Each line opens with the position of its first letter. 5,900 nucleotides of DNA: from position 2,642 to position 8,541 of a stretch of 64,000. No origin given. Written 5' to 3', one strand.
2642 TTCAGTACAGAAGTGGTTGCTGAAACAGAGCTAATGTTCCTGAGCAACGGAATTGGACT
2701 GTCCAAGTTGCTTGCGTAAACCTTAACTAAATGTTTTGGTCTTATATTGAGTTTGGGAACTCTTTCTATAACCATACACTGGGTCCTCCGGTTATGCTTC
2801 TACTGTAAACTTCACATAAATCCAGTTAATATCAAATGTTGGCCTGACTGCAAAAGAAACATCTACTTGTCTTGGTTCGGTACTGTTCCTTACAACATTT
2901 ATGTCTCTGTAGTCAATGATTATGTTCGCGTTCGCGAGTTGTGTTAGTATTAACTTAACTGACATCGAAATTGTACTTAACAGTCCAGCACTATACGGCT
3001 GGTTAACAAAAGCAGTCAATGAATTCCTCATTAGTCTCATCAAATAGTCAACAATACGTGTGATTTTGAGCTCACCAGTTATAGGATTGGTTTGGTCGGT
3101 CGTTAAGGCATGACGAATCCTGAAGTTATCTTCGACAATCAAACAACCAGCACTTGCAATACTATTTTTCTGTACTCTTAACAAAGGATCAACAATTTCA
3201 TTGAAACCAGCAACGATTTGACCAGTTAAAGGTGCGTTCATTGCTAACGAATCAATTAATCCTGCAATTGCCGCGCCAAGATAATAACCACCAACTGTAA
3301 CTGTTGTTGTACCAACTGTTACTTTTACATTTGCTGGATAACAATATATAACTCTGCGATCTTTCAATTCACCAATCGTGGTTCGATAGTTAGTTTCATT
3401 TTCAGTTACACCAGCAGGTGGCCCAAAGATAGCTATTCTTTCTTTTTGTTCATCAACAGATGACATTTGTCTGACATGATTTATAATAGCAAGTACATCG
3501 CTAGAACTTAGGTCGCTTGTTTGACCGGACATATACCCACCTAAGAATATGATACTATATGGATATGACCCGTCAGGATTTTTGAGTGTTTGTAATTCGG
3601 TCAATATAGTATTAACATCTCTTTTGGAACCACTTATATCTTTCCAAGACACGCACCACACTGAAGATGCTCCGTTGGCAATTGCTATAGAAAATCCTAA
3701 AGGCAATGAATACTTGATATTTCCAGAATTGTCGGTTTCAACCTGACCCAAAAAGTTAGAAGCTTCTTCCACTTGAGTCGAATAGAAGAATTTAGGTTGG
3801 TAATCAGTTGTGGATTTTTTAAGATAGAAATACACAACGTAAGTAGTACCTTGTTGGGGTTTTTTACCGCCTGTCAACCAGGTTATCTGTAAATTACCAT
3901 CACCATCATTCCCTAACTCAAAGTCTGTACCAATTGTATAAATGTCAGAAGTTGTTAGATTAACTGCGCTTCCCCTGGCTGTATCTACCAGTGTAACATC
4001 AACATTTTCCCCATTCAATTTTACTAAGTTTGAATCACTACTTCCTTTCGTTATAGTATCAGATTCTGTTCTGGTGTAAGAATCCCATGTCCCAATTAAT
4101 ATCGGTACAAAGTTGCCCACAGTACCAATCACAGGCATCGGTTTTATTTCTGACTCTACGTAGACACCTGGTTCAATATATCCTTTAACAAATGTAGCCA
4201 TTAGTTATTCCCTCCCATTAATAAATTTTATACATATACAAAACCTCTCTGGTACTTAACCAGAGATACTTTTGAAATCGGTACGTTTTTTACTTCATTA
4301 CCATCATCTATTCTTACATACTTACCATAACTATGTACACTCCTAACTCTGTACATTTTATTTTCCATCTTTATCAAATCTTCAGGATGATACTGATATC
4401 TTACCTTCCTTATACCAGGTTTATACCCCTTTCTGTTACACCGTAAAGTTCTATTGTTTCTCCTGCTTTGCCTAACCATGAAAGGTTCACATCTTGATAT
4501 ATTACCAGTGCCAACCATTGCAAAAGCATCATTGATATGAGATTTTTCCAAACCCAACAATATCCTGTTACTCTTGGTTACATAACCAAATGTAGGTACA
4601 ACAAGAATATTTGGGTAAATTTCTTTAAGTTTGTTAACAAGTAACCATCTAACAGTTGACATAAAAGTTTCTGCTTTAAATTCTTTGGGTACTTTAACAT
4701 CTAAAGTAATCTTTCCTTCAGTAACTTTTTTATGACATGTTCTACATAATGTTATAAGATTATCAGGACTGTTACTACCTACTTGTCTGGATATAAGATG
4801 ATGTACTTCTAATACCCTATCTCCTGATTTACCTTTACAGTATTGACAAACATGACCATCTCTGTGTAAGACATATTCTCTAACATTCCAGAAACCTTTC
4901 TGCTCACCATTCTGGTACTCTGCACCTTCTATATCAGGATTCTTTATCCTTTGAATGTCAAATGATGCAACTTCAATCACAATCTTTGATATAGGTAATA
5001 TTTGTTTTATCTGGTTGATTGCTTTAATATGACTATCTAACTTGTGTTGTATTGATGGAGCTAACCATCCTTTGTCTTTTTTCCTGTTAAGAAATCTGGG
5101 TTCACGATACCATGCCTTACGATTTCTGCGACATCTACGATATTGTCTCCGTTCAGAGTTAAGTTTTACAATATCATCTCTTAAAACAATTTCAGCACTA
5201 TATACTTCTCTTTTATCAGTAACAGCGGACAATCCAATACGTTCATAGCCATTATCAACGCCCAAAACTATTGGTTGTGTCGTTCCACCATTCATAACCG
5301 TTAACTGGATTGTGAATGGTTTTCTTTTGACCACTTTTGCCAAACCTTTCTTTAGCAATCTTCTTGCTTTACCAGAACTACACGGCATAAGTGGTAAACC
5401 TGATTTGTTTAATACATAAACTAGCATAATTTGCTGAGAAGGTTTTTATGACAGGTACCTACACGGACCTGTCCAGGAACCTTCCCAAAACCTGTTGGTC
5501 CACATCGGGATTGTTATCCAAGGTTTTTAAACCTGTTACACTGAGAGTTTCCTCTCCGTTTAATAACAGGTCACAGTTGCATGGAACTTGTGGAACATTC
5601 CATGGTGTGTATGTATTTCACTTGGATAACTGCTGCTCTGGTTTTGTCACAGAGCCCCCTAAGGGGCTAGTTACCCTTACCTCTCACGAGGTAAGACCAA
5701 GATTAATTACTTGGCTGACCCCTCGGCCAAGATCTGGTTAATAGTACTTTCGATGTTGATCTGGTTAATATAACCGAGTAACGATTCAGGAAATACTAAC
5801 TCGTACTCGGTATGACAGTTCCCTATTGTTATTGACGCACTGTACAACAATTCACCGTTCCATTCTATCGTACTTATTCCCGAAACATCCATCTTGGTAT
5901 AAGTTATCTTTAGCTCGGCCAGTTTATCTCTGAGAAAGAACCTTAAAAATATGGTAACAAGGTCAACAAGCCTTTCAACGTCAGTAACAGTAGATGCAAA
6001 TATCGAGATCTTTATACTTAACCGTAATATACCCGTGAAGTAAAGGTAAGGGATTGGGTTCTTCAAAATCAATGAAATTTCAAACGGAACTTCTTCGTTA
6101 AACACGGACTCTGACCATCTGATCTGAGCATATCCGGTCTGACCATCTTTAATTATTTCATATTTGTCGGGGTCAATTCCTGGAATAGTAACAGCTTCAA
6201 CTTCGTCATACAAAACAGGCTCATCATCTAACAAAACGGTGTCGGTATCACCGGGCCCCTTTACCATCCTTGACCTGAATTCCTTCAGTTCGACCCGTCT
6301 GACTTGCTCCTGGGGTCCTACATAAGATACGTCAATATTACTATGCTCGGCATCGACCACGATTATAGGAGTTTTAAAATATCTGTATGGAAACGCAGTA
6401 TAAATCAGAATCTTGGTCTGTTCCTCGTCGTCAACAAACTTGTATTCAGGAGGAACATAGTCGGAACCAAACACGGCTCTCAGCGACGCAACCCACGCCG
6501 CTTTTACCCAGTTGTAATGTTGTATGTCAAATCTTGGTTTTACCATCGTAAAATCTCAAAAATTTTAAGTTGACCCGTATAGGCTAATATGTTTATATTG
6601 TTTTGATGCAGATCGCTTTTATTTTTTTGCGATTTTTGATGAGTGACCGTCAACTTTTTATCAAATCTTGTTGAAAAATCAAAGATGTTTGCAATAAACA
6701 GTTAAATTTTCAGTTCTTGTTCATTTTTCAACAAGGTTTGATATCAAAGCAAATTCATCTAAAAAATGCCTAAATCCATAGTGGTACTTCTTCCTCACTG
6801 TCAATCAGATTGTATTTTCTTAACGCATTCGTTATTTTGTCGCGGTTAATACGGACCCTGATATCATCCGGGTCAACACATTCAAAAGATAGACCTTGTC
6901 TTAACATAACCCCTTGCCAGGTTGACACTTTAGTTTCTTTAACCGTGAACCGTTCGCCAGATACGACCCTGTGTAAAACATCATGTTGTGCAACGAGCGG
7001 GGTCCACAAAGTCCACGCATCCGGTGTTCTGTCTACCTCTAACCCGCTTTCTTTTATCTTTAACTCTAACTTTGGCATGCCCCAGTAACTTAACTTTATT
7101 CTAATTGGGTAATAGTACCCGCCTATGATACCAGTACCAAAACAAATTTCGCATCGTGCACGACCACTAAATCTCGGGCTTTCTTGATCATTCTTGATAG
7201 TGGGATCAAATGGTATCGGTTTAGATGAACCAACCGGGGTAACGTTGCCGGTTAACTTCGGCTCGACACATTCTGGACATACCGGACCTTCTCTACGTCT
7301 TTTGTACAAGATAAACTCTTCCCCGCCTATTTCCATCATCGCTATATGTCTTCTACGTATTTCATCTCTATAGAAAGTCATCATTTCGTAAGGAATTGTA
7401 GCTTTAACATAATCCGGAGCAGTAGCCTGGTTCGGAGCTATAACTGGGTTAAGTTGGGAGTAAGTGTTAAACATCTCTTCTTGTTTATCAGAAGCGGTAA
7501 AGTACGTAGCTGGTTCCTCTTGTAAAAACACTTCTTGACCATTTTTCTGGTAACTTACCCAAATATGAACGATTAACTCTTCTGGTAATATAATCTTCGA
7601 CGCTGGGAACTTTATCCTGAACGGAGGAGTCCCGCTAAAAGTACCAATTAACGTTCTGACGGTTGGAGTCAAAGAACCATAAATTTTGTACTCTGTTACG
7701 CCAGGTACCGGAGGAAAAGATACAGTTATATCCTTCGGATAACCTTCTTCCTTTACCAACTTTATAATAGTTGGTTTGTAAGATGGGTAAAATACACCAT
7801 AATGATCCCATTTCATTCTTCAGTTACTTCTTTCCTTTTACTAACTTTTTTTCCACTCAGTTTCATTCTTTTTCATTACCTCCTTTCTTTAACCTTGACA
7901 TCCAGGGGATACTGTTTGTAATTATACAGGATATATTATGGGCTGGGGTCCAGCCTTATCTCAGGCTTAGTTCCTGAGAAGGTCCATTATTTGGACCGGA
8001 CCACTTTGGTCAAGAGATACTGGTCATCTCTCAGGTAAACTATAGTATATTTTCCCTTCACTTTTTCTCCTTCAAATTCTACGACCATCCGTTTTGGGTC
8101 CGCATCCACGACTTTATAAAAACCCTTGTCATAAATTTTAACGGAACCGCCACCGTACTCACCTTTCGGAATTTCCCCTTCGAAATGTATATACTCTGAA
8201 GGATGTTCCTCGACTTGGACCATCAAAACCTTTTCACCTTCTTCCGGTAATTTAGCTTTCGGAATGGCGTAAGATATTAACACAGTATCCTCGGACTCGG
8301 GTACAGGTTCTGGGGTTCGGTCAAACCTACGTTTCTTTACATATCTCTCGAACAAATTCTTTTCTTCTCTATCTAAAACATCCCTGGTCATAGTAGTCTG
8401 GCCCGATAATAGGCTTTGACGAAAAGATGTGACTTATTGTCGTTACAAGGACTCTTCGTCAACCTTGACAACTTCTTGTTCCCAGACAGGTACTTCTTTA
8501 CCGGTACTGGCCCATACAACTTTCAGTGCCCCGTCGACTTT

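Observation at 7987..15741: LigD phosphoesterase split into two same-frame halves by a 5-kb, two-gene block with an IS605-type end at the breakpoint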

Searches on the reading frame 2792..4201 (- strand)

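Call 24: search_protein_families(library=pfam, proteins=[window:2792-4201:-], max_evalue=0.001)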
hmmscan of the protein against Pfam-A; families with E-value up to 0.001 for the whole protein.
window:2792-4201:- (469 aa): 2 families
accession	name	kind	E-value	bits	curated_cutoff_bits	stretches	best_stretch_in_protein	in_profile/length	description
PF17482.7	Phage_sheath_1C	-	1.9e-07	31.5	26.9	1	372-467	3-103/104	Phage tail sheath C-terminal domain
PF16075.10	DUF4815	-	0.00024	20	30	1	47-133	278-352/570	Domain of unknown function (DUF4815)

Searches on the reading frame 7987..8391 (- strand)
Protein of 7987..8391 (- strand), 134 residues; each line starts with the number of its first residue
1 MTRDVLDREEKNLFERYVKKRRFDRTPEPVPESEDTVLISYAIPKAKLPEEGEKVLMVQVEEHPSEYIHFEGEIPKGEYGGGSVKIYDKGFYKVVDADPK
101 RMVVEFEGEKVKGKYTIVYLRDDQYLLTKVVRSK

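Call 3: search_protein_families(library=pfam, proteins=[window:7987-8391:-], max_evalue=0.01)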
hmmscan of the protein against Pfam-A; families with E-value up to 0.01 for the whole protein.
window:7987-8391:- (134 aa): 1 family
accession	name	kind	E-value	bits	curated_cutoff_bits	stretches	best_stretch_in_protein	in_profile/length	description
PF13298.12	LigD_N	-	3.5e-19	69.4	31.1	1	35-118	17-106/107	DNA Ligase D 3'-phosphoesterase domain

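Call 4: search_protein_families(library=phrogs, proteins=[window:7987-8391:-], max_evalue=0.01)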
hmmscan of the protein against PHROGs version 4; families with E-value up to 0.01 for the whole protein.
window:7987-8391:- (134 aa): 0 families

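Call 8: search_dna_similar(query=window:7987-8391:-, collection=phages, mode=protein, max_rows=20, max_evalue=0.001)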
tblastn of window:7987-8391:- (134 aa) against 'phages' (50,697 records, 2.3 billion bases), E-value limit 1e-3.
No match.

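Call 32: search_protein_representatives(protein=window:7987-8391:-)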
Query: 134 residues. Proteins with E-value up to 0.001 (for the whole library): 5011; up to 1e-10: 1272; up to 1e-30: 2. The best 150 are listed.
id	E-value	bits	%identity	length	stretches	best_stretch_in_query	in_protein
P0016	1.6e-43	164.2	60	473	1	12-130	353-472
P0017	3.7e-41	156.5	57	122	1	13-130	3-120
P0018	2.5e-27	111.8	44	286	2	34-121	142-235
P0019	1.7e-24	102.6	46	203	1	14-128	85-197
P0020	6.4e-24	100.7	46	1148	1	9-129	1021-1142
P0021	9.9e-24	100.1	48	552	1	19-129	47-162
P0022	1.4e-23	99.7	49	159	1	31-124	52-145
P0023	1.5e-23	99.6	46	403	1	10-129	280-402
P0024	2.8e-23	98.7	42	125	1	15-129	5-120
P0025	2.8e-23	98.7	41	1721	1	14-129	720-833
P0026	1.2e-22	96.6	44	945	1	15-129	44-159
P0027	5.9e-22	94.4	49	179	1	35-124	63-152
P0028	6.9e-22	94.2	47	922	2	36-129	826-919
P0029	7.6e-22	94.0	48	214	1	14-122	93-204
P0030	8.6e-22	93.8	43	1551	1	11-132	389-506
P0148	8.0e-16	74.5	42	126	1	29-126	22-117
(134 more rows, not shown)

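Call 36: find_encoding_contigs(protein=P0016, flank=10000, max_places=2)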
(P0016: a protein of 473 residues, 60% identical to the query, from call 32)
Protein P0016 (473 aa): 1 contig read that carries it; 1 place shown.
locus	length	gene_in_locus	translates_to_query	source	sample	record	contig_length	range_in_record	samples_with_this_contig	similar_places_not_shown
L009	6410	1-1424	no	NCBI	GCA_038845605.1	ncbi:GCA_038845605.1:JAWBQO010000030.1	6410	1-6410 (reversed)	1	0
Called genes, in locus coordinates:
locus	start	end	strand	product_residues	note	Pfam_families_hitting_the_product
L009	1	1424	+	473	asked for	PF13298:LigD_N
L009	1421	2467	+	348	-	-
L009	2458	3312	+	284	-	-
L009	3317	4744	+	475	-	PF17482:Phage_sheath_1C (weak)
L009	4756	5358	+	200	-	-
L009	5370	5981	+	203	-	-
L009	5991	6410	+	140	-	?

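Call 37: find_encoding_contigs(protein=P0024, flank=10000, max_places=2)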
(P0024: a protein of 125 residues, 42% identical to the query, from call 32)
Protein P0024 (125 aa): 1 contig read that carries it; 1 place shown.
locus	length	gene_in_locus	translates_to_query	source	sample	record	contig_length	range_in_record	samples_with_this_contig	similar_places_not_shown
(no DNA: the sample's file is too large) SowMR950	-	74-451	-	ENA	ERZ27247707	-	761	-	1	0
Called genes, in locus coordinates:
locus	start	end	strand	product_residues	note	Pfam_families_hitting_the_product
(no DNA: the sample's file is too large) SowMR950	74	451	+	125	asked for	PF13298:LigD_N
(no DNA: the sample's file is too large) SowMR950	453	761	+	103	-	?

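Call 38: find_encoding_contigs(protein=P0017, flank=10000, max_places=2)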
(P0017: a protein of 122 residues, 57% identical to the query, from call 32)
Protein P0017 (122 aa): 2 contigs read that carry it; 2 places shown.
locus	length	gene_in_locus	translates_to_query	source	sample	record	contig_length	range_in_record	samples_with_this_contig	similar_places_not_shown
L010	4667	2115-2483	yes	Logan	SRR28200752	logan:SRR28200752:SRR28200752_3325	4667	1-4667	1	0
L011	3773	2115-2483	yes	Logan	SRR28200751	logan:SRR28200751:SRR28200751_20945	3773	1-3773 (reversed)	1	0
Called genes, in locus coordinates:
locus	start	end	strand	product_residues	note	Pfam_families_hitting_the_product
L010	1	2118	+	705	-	?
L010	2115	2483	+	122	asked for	PF13298:LigD_N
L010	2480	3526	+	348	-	-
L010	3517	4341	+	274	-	-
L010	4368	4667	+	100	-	?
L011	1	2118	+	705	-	?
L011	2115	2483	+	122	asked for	PF13298:LigD_N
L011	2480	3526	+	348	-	-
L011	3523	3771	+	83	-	?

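Call 44: search_solved_structures(query=window:7987-8391:-, show_alignments=5, max_evalue=0.01)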
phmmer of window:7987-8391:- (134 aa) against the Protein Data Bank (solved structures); distinct sequences matched with E-value up to 0.01: 5.
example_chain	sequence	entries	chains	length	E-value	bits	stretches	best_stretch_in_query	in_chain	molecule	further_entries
3p43_A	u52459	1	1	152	2.4e-21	79.4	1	35-119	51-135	Putative uncharacterized protein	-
3p4h_A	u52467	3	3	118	1.4e-16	64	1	34-121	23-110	ATP-dependent DNA ligase, N-terminal domain protein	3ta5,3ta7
2lj6_A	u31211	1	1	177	1.8e-16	63.7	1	35-119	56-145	Probable ATP-dependent DNA ligase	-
3n9b_A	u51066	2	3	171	6.7e-14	55.3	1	33-119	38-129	Probable ATP-dependent DNA ligase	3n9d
5dmp_A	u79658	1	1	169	1.1e-11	48.2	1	37-106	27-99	Uncharacterized protein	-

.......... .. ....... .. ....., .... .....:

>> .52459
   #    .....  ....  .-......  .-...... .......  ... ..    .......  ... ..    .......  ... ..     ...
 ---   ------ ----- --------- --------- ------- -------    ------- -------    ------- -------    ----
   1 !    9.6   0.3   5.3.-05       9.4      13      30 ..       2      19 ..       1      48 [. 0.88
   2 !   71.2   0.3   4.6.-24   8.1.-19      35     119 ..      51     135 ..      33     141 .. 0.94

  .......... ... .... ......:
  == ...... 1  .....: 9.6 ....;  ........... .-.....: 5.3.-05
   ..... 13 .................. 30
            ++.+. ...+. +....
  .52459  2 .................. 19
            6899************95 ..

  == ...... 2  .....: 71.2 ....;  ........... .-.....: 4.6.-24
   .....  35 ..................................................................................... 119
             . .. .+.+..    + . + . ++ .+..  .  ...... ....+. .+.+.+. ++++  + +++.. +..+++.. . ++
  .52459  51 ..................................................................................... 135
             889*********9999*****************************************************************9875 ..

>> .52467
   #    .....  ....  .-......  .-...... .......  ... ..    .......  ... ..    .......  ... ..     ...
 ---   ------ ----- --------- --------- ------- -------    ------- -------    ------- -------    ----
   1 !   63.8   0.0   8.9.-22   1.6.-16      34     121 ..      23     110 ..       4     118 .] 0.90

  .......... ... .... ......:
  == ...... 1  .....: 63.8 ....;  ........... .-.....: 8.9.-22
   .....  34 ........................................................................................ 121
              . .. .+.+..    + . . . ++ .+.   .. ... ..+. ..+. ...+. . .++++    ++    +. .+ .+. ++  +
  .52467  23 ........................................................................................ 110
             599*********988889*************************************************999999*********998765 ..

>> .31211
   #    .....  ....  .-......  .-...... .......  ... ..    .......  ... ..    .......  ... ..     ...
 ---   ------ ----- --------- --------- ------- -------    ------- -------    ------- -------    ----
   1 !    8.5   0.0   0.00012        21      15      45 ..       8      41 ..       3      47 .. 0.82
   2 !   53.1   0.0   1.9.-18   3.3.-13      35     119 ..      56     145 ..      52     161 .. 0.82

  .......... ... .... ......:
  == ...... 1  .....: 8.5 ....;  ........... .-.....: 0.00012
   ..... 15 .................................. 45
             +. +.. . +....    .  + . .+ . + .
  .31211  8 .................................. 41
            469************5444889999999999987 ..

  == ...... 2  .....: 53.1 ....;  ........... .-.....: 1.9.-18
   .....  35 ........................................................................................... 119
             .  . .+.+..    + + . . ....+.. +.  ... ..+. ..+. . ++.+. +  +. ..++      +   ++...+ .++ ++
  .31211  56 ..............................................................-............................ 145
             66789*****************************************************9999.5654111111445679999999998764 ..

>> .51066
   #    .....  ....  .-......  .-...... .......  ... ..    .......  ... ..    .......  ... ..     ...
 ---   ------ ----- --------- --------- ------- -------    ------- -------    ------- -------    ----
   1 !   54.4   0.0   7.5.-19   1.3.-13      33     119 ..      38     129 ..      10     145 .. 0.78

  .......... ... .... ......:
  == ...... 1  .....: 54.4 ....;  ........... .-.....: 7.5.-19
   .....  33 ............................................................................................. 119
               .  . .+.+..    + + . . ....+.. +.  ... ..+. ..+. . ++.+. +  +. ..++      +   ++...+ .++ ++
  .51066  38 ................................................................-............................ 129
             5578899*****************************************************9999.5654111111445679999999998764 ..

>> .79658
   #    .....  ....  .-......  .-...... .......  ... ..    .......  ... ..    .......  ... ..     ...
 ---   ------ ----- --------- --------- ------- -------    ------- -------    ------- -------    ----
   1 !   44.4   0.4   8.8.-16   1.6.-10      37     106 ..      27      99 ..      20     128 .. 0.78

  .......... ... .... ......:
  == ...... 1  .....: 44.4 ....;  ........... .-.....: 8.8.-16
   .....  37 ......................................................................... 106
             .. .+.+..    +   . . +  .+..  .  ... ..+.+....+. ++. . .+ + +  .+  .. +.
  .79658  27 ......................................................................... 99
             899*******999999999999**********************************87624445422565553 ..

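Call 66: predict_structure(alignment_id=A4)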
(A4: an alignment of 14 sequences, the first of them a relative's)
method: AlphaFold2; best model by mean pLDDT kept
length: 164 residues; sequences in the alignment: 14
mean_pLDDT: 89.2   pTM: 0.85
mean pLDDT of the five models: 89.2, 89.1, 87.6, 86.5, 84.4
residues with pLDDT >= 90: 114; 70-90: 38; 50-70: 4; < 50: 8
segments of 3 or more residues with pLDDT < 50: 1-7
pLDDT, mean of each block of 10 residues (from residue 1): 44 92 96 97 89 81 86 96 94 95 88 95 95 96 96 95 73
secondary structure, 60 per line:
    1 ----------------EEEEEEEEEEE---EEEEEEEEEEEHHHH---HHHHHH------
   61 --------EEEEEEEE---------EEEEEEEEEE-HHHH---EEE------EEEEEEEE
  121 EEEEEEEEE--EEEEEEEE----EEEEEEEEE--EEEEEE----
elements in order: E17-27 E31-41 H42-45 H49-54 E69-76 E86-95 H97-100 E104-106 E113-129 E132-139 E144-152 E155-160

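Call 69: fold_search(model_id=the predicted structure, library=pdb)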
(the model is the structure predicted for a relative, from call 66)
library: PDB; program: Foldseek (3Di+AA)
matches with E <= 10: 521; with E <= 0.001: 7
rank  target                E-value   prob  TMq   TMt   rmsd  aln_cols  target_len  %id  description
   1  3p4h                  2.8e-10  1.00  0.63  0.87   4.2       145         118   36  Structures of archaeal members of the LigD 3'-phosphoesterase DNA repair enzyme superfamily (released 2011-01-19)
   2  3p43                  9.7e-10  1.00  0.64  0.84   3.3       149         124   39  Structure and Activities of Archaeal Members of the LigD 3' Phosphoesterase DNA Repair Enzyme Superfamily (released 2011-01-19)
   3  3n9b_B                1.3e-09  1.00  0.67  0.70   3.8       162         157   28  Crystal Structure of the P. aeruginosa LigD phosphoesterase domain (released 2010-08-11)
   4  3n9b_A                2.9e-08  1.00  0.63  0.70   3.5       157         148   28  Crystal Structure of the P. aeruginosa LigD phosphoesterase domain (released 2010-08-11)
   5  3n9d                  3.8e-08  1.00  0.65  0.71   3.5       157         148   29  Monoclinic Structure of P. aeruginosa LigD phosphoesterase domain (released 2010-08-11)
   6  5dmp                  7.8e-08  1.00  0.64  0.62   3.9       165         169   28  Structure of the Archaeal NHEJ Phosphoesterase from Methanocella paludicola. (released 2015-10-07)
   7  2lj6_MODEL_1_A        1.9e-06  1.00  0.57  0.69   5.2       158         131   30  Solution Structure and DNA-binding Properties of the Phosphoesterase Domain of DNA Ligase D (released 2011-11-16)
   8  3buu_B                6.8e-02  0.04  0.11  0.09  18.2       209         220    9  Crystal structure of LolA superfamily protein NE2245 from Nitrosomonas europaea (released 2008-01-22)
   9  3buu_A                1.1e-01  0.04  0.11  0.09  18.1       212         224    9  Crystal structure of LolA superfamily protein NE2245 from Nitrosomonas europaea (released 2008-01-22)
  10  4hpb                  1.1e-01  0.20  0.20  0.19  13.1       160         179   10  Crystal structure of Nitrophorin 4 from Rhodnius prolixus Complexed with Beta-Mercaptoethanol at pH 7.4 (released 2013-03-20)
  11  8aay_B                1.3e-01  0.20  0.21  0.09  17.2       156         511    8  Nudaurelia capensis omega virus maturation intermediate captured at pH5.6 (insect cell expressed VLPs): small class fr (released 2022-12-28)
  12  3tga                  1.3e-01  0.16  0.20  0.19  12.7       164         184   10  Crystal structure of L130R mutant of Nitrophorin 4 from Rhodnius prolixus at pH 7.4 (released 2012-05-30)
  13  1euo                  1.3e-01  0.10  0.16  0.15  14.5       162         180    9  Crystal structure of nitrophorin 2 (prolixin-S) (released 2000-05-10)
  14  1u18_A                1.4e-01  0.11  0.16  0.15  15.0       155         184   11  1.96 A Crystal structure of H60C mutant of nitrophorin complexed with histamine (released 2005-07-26)
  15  7anm_B                1.9e-01  0.16  0.21  0.09  16.6       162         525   10  Nudaurelia capensis omega virus capsid: virus-like particles expressed in Nicotiana benthamiana (released 2021-08-25)
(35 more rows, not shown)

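Call 75: find_related_loci(query=A5, collection=viral_contigs, flank=10000)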
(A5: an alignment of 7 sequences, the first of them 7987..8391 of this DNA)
Query A5 (134 aa) in viral_contigs; peptide patterns used: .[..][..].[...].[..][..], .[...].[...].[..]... (x = any residue, [..] = any of these).
64 stretches matched a pattern, but none encodes a relative of the query by tblastn (E <= 1e-3).

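Call 76: find_related_loci(query=A5, collection=metagenome_contigs, flank=10000)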
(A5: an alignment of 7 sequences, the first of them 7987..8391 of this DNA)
Query A5 (134 aa) in metagenome_contigs; peptide patterns used: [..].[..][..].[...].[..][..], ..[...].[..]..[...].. (x = any residue, [..] = any of these).
600 stretches matched a pattern (row limit reached: there are more); 538 encode a relative of the query (tblastn E <= 1e-3); the best 80 are kept; 80 distinct loci.
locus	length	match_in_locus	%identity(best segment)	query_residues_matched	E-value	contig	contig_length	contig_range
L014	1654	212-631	36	17-130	2e-26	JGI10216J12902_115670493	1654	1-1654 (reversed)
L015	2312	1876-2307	33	17-130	4e-26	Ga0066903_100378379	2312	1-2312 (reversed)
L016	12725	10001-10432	38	11-129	2e-25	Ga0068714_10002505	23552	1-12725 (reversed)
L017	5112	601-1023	37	14-129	2e-25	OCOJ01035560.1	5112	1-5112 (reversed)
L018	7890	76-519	36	8-127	3e-25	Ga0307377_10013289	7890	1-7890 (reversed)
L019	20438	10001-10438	38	17-129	2e-24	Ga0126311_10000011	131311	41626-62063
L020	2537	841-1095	45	35-119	3e-24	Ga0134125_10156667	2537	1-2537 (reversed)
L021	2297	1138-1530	37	14-118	4e-24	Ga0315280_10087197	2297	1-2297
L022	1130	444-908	36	8-129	2e-24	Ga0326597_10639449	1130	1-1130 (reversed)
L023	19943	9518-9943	35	14-130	7e-24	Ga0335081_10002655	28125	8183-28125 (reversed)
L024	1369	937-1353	39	17-130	5e-24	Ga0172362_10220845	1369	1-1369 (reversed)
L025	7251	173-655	33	2-130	1e-23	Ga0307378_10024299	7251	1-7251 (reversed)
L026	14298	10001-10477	35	4-129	1e-23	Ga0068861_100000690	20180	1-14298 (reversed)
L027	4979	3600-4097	36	3-132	1e-23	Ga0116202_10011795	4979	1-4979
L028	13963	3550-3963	37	14-121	2e-23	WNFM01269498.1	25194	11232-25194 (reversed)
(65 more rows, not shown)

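Call 77: find_encoding_contigs(protein=P0148, flank=10000, max_places=2)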
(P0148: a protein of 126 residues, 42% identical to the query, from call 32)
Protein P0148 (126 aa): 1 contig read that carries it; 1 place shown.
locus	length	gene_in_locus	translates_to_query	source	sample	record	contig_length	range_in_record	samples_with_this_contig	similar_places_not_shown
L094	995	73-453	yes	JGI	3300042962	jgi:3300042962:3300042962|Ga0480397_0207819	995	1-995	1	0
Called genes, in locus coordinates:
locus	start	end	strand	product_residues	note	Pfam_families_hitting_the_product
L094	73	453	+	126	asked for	PF13298:LigD_N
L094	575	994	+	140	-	?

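Call 78: find_encoding_contigs(protein=P0020, flank=10000, max_places=2)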
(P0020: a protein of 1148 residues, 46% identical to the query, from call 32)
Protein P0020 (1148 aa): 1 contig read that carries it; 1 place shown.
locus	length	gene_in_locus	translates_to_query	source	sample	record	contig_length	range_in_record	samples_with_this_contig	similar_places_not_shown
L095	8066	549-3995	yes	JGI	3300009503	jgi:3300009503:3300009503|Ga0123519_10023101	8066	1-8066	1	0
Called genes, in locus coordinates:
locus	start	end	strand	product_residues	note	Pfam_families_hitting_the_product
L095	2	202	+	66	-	?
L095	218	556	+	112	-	-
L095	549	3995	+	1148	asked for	PF00990:GGDEF, PF21686:LigD_Prim-Pol, PF13298:LigD_N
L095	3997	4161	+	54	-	-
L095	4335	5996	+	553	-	-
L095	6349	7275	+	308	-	-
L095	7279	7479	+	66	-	-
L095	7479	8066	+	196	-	?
